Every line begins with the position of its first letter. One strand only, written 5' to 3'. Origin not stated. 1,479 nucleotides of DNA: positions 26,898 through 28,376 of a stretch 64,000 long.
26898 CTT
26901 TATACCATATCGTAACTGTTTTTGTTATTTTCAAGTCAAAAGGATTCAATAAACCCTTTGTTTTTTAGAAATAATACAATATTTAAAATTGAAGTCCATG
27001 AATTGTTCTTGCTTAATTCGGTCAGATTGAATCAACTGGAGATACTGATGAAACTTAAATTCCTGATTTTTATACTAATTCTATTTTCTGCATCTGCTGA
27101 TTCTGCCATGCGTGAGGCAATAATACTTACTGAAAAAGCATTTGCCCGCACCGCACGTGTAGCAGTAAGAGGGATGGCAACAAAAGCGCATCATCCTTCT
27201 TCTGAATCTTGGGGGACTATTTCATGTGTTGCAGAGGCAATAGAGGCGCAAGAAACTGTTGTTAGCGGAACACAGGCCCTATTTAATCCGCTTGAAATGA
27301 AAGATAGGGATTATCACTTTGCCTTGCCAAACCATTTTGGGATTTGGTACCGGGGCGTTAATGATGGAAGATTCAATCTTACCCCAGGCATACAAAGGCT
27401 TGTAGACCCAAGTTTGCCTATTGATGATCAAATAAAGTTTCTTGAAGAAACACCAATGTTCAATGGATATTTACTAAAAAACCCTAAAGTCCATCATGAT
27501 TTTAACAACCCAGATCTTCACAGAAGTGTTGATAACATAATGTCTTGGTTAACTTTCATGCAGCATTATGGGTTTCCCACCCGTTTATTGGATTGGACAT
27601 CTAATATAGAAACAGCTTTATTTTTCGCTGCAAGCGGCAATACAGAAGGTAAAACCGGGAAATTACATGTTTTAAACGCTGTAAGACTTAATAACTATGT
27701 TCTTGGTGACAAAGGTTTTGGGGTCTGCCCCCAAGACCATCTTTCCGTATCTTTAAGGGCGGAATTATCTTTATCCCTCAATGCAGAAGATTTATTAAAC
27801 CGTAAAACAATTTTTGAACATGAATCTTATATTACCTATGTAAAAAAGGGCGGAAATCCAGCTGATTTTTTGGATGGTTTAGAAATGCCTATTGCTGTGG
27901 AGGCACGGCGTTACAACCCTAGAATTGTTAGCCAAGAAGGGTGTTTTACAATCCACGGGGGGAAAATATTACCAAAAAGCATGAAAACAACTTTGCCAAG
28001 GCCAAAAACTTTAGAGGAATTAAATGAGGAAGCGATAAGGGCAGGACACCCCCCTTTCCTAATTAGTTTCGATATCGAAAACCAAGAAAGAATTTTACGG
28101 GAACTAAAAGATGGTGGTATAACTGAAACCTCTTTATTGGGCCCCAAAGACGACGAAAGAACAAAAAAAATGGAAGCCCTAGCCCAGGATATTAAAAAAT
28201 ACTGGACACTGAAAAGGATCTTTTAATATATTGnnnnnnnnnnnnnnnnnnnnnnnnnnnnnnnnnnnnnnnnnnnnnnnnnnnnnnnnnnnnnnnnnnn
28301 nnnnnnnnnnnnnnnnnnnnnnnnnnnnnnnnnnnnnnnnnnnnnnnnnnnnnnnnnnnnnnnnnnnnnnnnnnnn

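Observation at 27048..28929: Two-gene cassette: a secreted FRG-domain protein coupled to a tRNA-dependent cyclodipeptide synthase homolog, inserted into the typA / yqeY-dnaG-rpoD backbone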

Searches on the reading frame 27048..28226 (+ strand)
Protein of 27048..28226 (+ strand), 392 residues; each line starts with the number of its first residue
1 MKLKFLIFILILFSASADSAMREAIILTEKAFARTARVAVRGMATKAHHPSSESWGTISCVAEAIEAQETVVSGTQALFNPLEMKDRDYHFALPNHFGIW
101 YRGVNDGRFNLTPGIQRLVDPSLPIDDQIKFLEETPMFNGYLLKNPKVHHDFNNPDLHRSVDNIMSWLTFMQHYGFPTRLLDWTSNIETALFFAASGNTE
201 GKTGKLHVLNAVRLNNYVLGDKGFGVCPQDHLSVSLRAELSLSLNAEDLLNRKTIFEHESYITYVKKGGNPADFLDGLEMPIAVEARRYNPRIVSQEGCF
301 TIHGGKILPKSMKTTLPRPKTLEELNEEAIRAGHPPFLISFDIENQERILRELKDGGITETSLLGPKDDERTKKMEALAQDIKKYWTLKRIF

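Call 3: search_protein_families(library=pfam, proteins=[window:27048-28226:+], max_evalue=1)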
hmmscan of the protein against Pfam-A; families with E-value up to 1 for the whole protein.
window:27048-28226:+ (392 aa): 1 family
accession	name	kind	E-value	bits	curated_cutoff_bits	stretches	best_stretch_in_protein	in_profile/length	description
PF08867.16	FRG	-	3.7e-17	63.5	25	1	99-200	3-91/94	FRG domain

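Call 4: search_protein_families(library=ncbifam, proteins=[window:27048-28226:+], max_evalue=1)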
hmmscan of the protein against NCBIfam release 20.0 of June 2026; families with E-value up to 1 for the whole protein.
window:27048-28226:+ (392 aa): 0 families

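Call 6: search_solved_structures(query=window:27048-28226:+, max_evalue=10, show_alignments=2)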
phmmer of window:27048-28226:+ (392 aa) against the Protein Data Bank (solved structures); distinct sequences matched with E-value up to 10: 2.
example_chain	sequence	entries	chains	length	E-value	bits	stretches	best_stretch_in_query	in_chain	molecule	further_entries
7m5t_A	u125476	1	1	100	0.51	12.4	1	140-192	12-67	De novo designed protein 0515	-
4x41_A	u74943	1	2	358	0.87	11.6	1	73-106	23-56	Protein arginine N-methyltransferase 8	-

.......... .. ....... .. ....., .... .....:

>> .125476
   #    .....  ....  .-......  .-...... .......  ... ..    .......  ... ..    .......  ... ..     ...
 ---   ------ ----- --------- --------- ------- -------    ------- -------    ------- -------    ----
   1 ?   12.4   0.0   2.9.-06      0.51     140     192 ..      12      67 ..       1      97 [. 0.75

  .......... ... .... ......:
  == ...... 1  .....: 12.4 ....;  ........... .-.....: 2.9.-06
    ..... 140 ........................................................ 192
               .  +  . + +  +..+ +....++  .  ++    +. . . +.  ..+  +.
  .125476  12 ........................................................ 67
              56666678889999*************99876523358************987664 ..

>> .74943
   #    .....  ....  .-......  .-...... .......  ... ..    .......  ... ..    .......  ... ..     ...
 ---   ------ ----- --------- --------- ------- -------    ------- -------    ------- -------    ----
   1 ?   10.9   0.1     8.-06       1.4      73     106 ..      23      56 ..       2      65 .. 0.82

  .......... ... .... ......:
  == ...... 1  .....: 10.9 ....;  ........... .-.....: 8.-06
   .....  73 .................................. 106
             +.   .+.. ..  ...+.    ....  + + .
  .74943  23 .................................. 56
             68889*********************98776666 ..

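Call 7: search_protein_families(library=padloc, proteins=[window:27048-28226:+], max_evalue=1)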
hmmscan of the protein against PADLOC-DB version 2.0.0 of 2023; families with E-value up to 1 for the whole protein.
window:27048-28226:+ (392 aa): 13 families
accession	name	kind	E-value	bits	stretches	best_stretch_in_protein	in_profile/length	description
PDLC04938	PDC-S15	-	5.8e-24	83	2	97-211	63-164/276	-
PDLC04933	PDC-S15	-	6.5e-23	79.6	1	97-363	28-265/286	-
PDLC04936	PDC-S15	-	4.3e-21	73.6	1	99-363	45-281/300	-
PDLC04937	PDC-S15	-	1e-18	65.9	2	96-208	34-138/254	-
PDLC04932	PDC-S15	-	2.9e-14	51.2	1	101-302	45-248/324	-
PDLC04926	PDC-S15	-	2e-12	44.8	1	100-383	35-296/300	-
PDLC04927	PDC-S15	-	2.9e-11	40.9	1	154-363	75-287/422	-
PDLC04930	PDC-S15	-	2e-10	38.3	1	100-304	28-218/380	-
PDLC04931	PDC-S15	-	1.4e-09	36.1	2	100-200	66-161/282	-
PDLC04939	PDC-S15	-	2.6e-07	27.9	1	98-196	31-110/487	-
PDLC04929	PDC-S15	-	1.4e-06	26.4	1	167-205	94-132/308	-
PDLC04940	PDC-S15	-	8.8e-06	23.5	1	167-199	126-157/280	-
PDLC04934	PDC-S15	-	1.4e-05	22.3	1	169-198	122-151/416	-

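Call 17: find_homologous_proteins(query=window:27048-28226:+, max_evalue=0.001)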
Query window:27048-28226:+ (392 aa): 40 proteins with E <= 0.001 among 4909 candidates.
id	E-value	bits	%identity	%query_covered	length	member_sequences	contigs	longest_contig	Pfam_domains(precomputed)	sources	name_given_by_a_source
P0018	3.9e-206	702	81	100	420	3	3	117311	PF08867.17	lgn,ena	-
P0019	2.3e-204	697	79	100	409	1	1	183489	PF08867.17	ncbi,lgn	-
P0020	6.5e-202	689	78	99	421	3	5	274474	PF08867.17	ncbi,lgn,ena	-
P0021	1.3e-171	589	68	97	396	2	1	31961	PF08867.17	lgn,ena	-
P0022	1.2e-167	576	66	100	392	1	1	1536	PF08867.17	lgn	-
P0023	1.1e-156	540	99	62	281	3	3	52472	PF08867.17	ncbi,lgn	-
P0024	8.0e-148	511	74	79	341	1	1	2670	PF08867.17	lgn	-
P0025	6.6e-137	475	60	94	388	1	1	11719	PF08867.17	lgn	-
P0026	6.8e-133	461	60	88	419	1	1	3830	PF08867.17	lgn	-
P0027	2.4e-83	298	44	97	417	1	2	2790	PF08867.17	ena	-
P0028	3.1e-59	219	38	98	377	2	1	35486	PF08867.17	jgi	jgi:hypothetical protein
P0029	6.8e-18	83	31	72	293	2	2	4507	PF08867.17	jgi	-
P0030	6.8e-17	80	33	54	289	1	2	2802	PF08867.17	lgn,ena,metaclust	metaclust:\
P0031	6.8e-17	80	33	54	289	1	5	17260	PF08867.17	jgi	jgi:hypothetical protein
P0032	4.9e-14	70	29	54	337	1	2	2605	PF08867.17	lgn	-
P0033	2.7e-13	68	31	55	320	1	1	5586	PF08867.17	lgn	-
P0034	4.4e-11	60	28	71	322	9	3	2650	PF08867.17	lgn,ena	-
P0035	5.0e-11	60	26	74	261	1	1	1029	PF08867.17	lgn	-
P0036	6.1e-11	60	29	54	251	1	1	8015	PF08867.17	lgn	-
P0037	2.1e-8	52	31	54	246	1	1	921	PF08867.17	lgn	-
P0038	2.8e-8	51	33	38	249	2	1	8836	PF08867.17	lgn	-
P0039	3.2e-8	51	29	56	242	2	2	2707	PF08867.17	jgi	-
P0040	5.3e-8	50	27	52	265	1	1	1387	PF08867.17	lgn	-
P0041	7.4e-8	50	32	38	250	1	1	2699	PF08867.17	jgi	jgi:hypothetical protein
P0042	1.1e-7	49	34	35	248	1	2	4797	PF08867.17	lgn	-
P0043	1.5e-7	49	32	38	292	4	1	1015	PF08867.17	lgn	-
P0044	2.0e-7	48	27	58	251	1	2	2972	PF08867.17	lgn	-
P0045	3.2e-7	48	28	54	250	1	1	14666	PF08867.17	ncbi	-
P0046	7.6e-7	46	28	58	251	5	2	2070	PF08867.17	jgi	jgi:FRG domain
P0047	1.1e-6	46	28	56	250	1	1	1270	PF08867.17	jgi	jgi:hypothetical protein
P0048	1.6e-6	45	31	35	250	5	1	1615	PF08867.17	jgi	jgi:hypothetical protein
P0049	3.0e-6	45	25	74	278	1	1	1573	PF08867.17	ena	-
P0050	3.8e-6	44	28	68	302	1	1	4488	PF08867.17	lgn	-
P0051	4.4e-6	44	30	37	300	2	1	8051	PF08867.17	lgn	-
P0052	5.5e-6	44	48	15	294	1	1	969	PF08867.17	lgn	-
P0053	5.8e-6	44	30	53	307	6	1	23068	PF08867.17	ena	-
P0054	9.6e-6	43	36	29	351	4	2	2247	PF08867.17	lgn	-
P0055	2.7e-5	41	30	38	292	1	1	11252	PF08867.17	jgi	-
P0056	2.4e-4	38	28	69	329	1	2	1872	PF08867.17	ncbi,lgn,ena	-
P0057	6.4e-4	37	28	54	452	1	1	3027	PF08867.17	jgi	jgi:hypothetical protein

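Call 37: predict_structure(alignment_id=A2)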
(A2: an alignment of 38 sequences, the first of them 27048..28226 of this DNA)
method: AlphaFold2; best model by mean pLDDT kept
length: 392 residues; sequences in the alignment: 38
mean_pLDDT: 81.7   pTM: 0.79
mean pLDDT of the five models: 81.7, 79.7, 79.2, 78.6, 77.1
residues with pLDDT >= 90: 168; 70-90: 137; 50-70: 64; < 50: 23
segments of 3 or more residues with pLDDT < 50: 33-49
pLDDT, mean of each block of 10 residues (from residue 1): 73 62 61 42 39 86 94 79 67 74 90 83 71 84 75 54 81 89 95 83 91 93 83 95 94 94 96 95 83 84 89 88 94 94 95 96 84 85 78 38
secondary structure, 60 per line:
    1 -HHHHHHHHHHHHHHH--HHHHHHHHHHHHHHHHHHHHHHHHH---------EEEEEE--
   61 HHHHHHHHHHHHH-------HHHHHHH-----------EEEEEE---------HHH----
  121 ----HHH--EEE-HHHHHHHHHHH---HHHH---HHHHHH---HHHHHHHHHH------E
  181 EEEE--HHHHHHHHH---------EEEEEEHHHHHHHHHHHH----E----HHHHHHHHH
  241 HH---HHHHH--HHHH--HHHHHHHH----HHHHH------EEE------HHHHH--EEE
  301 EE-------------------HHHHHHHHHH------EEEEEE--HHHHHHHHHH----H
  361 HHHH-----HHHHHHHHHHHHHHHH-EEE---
elements in order: H2-16 H19-43 E53-58 H61-73 H81-87 E99-104 E130-132 H134-144 H148-151 H155-160 H164-173 E180-184 H187-195 E205-210 H211-222 H232-242 H246-250 H253-256 H259-266 H271-275 E282-284 H291-295 E298-302 H322-331 E338-343 H346-355 H360-364 H370-385 E387-389

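Call 50: fold_search(model_id=the predicted structure, library=pdb)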
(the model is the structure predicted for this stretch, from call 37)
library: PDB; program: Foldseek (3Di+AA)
matches with E <= 10: 57; with E <= 0.001: 0
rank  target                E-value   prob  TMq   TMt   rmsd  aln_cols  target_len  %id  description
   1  3cd5_C                7.4e-01  0.02  0.08  0.07  18.8       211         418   14  Thermodynamic and structure guided design of statin hmg-coa reductase inhibitors (released 2008-06-17)
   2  8ecg                  7.9e-01  0.03  0.09  0.10  18.8       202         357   13  Complex of HMG1 with pitavastatin (released 2022-09-14)
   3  1s5e_A                1.3e+00  0.05  0.15  0.24  16.8       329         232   10  Cholera holotoxin, Crystal form 1 (released 2004-04-06)
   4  8s2n_B                1.4e+00  0.07  0.12  0.30  10.2       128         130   12  Xenorhabdus bovienii Rhs toxin TreTu complex with TrxA and TriTu immunity protein (released 2024-12-04)
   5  1s5d_A                1.4e+00  0.06  0.15  0.26  16.6       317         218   11  Cholera holotoxin with an A-subunit Y30S mutation, Crystal form 2 (released 2004-04-06)
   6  1s5f_A                1.6e+00  0.06  0.17  0.29  15.7       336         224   10  Cholera holotoxin, Crystal form 2 (released 2004-04-06)
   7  1ku9_A                1.6e+00  0.06  0.12  0.25  16.9       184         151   12  X-ray Structure of a Methanococcus jannaschii DNA-Binding Protein: Implications for Antibiotic Resistance in Staphyloc (released 2002-12-25)
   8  8oxs_A                1.8e+00  0.04  0.15  0.24  18.8       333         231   11  Cholera holotoxin variant (chimera with E. coli heat-labile enterotoxin, 4 C-terminal substitutions) (released 2024-08-14)
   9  2a5g_B                2.0e+00  0.06  0.12  0.24  10.1       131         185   14  Cholera toxin A1 subunit bound to ARF6(Q67L) (released 2005-08-16)
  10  8oxs_B                2.0e+00  0.04  0.17  0.27  16.9       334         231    9  Cholera holotoxin variant (chimera with E. coli heat-labile enterotoxin, 4 C-terminal substitutions) (released 2024-08-14)
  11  2a5f_B                2.1e+00  0.07  0.13  0.26   9.7       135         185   13  Cholera toxin A1 subunit bound to its substrate, NAD+, and its human protein activator, ARF6 (released 2005-08-16)
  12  8q6i_A                2.2e+00  0.04  0.16  0.26  17.1       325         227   10  Cholera holotoxin variant (chimera with E. coli heat-labile enterotoxin, 1 C-terminal substitution) (released 2025-02-12)
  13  1s5b_A                2.5e+00  0.03  0.14  0.25  17.2       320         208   10  Cholera holotoxin with an A-subunit Y30S mutation Form 3 (released 2004-04-06)
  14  8qre_B                2.5e+00  0.03  0.16  0.25  16.3       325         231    9  Cholera holotoxin (wildtype) (released 2024-05-15)
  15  9vee_A                2.5e+00  0.01  0.08  0.03  34.8       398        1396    8  The cryo-EM structure of human Piezo2-MDFIC2 complex (composite map) (released 2026-04-08)
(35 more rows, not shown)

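Call 53: find_encoding_contigs(protein=P0033, flank=5000, max_places=2)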
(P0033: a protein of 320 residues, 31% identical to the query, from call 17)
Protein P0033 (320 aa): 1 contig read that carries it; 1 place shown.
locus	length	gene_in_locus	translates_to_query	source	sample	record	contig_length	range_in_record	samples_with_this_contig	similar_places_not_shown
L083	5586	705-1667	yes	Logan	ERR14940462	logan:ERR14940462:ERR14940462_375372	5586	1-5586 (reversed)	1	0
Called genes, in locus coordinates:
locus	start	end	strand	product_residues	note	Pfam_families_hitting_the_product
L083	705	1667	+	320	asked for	PF08867:FRG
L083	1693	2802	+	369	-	-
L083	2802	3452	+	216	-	PF00383:dCMP_cyt_deam_1, PF14437:MafB19-deam (weak)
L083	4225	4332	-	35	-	-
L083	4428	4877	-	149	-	PF00665:rve, PF13683:rve_3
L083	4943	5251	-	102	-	PF13276:HTH_21 (weak)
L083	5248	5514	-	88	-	PF01527:HTH_Tnp_1, PF13518:HTH_28 (weak)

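Call 54: find_encoding_contigs(protein=P0029, flank=5000, max_places=2)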
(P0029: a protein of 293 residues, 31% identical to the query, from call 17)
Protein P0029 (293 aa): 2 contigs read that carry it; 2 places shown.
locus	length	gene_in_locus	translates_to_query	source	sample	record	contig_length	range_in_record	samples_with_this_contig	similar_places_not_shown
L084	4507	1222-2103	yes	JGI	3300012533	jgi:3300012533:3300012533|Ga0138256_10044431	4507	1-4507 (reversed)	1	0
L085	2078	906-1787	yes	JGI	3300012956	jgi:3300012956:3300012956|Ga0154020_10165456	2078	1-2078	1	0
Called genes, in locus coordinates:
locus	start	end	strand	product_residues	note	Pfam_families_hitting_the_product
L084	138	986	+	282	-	-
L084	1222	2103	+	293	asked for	PF08867:FRG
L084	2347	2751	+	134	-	-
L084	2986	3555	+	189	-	-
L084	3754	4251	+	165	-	-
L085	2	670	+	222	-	?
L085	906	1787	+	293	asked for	PF08867:FRG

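Call 55: find_encoding_contigs(protein=P0031, flank=5000, max_places=2)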
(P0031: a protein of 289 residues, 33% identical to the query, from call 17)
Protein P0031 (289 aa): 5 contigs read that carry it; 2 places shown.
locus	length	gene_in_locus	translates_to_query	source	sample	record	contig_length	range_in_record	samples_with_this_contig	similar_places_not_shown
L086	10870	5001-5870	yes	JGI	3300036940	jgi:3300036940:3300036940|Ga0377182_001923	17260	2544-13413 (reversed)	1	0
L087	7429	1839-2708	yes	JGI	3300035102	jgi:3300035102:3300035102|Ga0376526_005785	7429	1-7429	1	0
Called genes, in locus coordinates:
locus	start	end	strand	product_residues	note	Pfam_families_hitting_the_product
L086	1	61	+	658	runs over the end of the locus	-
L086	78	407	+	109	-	-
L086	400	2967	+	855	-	PF00012:HSP70, PF06723:MreB_Mbl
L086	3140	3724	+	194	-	PF05656:DUF805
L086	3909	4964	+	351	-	-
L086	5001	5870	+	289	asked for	PF08867:FRG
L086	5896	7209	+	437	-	PF13289:SIR2_2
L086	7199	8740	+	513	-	PF01935:DUF87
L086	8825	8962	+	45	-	-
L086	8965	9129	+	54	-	-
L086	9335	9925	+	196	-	-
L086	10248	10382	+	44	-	-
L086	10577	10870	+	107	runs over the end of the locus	-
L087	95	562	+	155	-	-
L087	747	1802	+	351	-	-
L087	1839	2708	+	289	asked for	PF08867:FRG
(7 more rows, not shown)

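Call 60: search_dna_similar(query=window:27048-28226:+, collection=plasmids, mode=protein, max_evalue=0.001, max_rows=25)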
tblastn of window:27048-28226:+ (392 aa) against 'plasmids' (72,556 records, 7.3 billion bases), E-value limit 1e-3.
Records with a match: 320; places in all: 329; records where one place covers at least 80% of the query: 0.
Best place of each record, by identity: <60% 320.
By first word of the organism name: Enterobacter 89; Klebsiella 88; Citrobacter 40; Escherichia 24; Ralstonia 20; Salmonella 11; Raoultella 10; Lactococcus 6; Yersinia 3; Hymenobacter 3; and 21 more.
By predicted mobility (MOB-suite, as given by PLSDB): conjugative 248; mobilizable 37; non-mobilizable 35.
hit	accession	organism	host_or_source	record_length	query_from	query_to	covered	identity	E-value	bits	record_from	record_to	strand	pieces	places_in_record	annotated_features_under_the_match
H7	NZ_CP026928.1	Agrobacterium tumefaciens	Medicago sativa,from a crown gall tumor ...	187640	94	383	74%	28.2%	3e-15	85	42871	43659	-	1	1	FRG domain-containing protein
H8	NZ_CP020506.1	Serratia marcescens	Homo sapiens,human,sputum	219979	99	384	73%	28.4%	5e-15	85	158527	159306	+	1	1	FRG domain-containing protein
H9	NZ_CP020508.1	Serratia marcescens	Homo sapiens,human,sputum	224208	99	384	73%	28.4%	5e-15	85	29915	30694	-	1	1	FRG domain-containing protein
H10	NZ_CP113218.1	Klebsiella pneumoniae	environment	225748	99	384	73%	28.4%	5e-15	85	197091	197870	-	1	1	FRG domain-containing protein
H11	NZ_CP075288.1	Klebsiella pneumoniae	a feces sample of swine origin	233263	99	384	73%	28.4%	5e-15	85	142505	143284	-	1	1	FRG domain-containing protein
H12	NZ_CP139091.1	Raoultella ornithinolytica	-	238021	99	384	73%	28.4%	5e-15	85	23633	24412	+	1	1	FRG domain-containing protein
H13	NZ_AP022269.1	Raoultella ornithinolytica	-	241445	99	384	73%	28.4%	5e-15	85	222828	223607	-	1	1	FRG domain-containing protein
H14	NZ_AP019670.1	Raoultella ornithinolytica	-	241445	99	384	73%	28.4%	5e-15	85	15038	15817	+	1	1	FRG domain-containing protein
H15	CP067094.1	Klebsiella michiganensis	Homo sapiens,bacterial pure culure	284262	99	384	73%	28.4%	5e-15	85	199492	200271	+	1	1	FRG domain-containing protein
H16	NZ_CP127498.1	Klebsiella variicola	Homo sapiens,blood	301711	99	384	73%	28.4%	5e-15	85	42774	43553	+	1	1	FRG domain-containing protein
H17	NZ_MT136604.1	Raoultella ornithinolytica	-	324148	99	384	73%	28.4%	5e-15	85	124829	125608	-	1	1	FRG domain-containing protein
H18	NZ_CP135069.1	Klebsiella variicola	Homo sapiens,stool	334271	99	384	73%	28.4%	5e-15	85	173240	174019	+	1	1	FRG domain-containing protein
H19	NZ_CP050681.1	Klebsiella variicola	Homo sapiens,mixed culture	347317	99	384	73%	28.4%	5e-15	85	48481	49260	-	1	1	FRG domain-containing protein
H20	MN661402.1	Klebsiella quasipneumoniae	-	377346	99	384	73%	28.4%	5e-15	85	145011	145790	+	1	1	hypothetical protein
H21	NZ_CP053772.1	Klebsiella pneumoniae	Homo sapiens,blood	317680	99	384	73%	28.1%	1e-14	83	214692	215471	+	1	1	FRG domain-containing protein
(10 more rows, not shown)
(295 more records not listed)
